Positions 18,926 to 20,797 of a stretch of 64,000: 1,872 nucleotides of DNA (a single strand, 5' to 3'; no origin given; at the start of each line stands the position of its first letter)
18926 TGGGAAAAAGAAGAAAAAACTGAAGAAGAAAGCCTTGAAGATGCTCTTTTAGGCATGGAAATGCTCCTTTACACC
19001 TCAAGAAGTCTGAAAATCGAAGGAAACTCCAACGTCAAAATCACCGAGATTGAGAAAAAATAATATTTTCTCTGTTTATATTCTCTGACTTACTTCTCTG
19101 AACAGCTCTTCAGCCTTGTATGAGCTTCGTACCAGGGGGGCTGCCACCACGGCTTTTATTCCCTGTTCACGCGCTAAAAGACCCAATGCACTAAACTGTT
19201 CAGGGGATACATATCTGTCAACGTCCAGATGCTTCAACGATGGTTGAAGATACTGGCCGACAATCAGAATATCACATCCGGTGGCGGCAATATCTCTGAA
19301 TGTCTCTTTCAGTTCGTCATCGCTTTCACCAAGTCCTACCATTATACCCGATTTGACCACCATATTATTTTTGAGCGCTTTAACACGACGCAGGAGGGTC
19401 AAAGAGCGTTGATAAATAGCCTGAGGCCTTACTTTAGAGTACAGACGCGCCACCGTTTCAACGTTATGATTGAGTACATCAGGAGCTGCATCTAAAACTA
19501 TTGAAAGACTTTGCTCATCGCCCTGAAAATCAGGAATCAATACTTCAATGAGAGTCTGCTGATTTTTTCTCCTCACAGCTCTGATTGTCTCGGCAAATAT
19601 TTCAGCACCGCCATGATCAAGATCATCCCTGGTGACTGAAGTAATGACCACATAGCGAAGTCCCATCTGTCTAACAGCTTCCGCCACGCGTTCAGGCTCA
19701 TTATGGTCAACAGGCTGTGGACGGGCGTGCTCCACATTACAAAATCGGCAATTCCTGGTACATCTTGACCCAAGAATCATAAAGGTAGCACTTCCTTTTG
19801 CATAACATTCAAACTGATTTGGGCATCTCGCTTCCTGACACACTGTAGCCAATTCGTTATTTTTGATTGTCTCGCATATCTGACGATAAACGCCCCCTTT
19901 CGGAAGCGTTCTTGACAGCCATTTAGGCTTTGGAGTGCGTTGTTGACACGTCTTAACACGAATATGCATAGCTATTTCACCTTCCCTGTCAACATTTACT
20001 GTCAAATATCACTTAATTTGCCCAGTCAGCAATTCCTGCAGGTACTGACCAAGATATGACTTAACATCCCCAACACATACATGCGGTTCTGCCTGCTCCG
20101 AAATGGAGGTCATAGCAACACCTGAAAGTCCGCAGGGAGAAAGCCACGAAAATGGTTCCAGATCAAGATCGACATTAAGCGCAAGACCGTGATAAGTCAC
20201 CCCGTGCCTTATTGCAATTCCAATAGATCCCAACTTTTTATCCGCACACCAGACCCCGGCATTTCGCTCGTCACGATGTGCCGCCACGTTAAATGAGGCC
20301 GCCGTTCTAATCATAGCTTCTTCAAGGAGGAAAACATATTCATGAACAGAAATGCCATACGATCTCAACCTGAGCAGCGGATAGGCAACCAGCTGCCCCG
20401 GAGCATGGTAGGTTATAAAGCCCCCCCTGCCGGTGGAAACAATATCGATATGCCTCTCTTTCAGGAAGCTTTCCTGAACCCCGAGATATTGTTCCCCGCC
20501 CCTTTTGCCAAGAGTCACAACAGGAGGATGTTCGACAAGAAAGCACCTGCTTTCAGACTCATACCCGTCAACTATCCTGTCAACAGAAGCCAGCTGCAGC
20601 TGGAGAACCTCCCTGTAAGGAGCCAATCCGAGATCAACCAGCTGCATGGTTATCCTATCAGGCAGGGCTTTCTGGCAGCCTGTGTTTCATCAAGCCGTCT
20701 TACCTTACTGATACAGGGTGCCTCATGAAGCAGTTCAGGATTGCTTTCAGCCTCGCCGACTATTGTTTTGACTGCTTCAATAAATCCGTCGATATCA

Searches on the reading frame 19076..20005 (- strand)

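Call 70: search_protein_families(library=pfam, proteins=[window:19076-20005:-], max_evalue=0.00001)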
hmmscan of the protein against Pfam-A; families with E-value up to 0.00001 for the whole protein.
window:19076-20005:- (309 aa): 2 families
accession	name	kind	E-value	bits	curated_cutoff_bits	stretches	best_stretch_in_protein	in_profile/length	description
PF04055.27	Radical_SAM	-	6.9e-22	78.8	29.5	1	76-239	1-166/166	Radical SAM superfamily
PF16881.10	LIAS_N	-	5e-07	30.5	27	1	21-61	56-96/96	N-terminal domain of lipoyl synthase of Radical_SAM family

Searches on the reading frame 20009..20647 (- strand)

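Call 70: search_protein_families(library=pfam, proteins=[window:20009-20647:-], max_evalue=0.00001)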
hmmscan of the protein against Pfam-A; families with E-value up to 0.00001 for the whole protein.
window:20009-20647:- (212 aa): 1 family
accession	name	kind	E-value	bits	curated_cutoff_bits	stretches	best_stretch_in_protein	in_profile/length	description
PF21948.1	LplA-B_cat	-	2.7e-38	132.4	27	1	11-203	2-199/200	Lipoyl protein ligase A/B catalytic domain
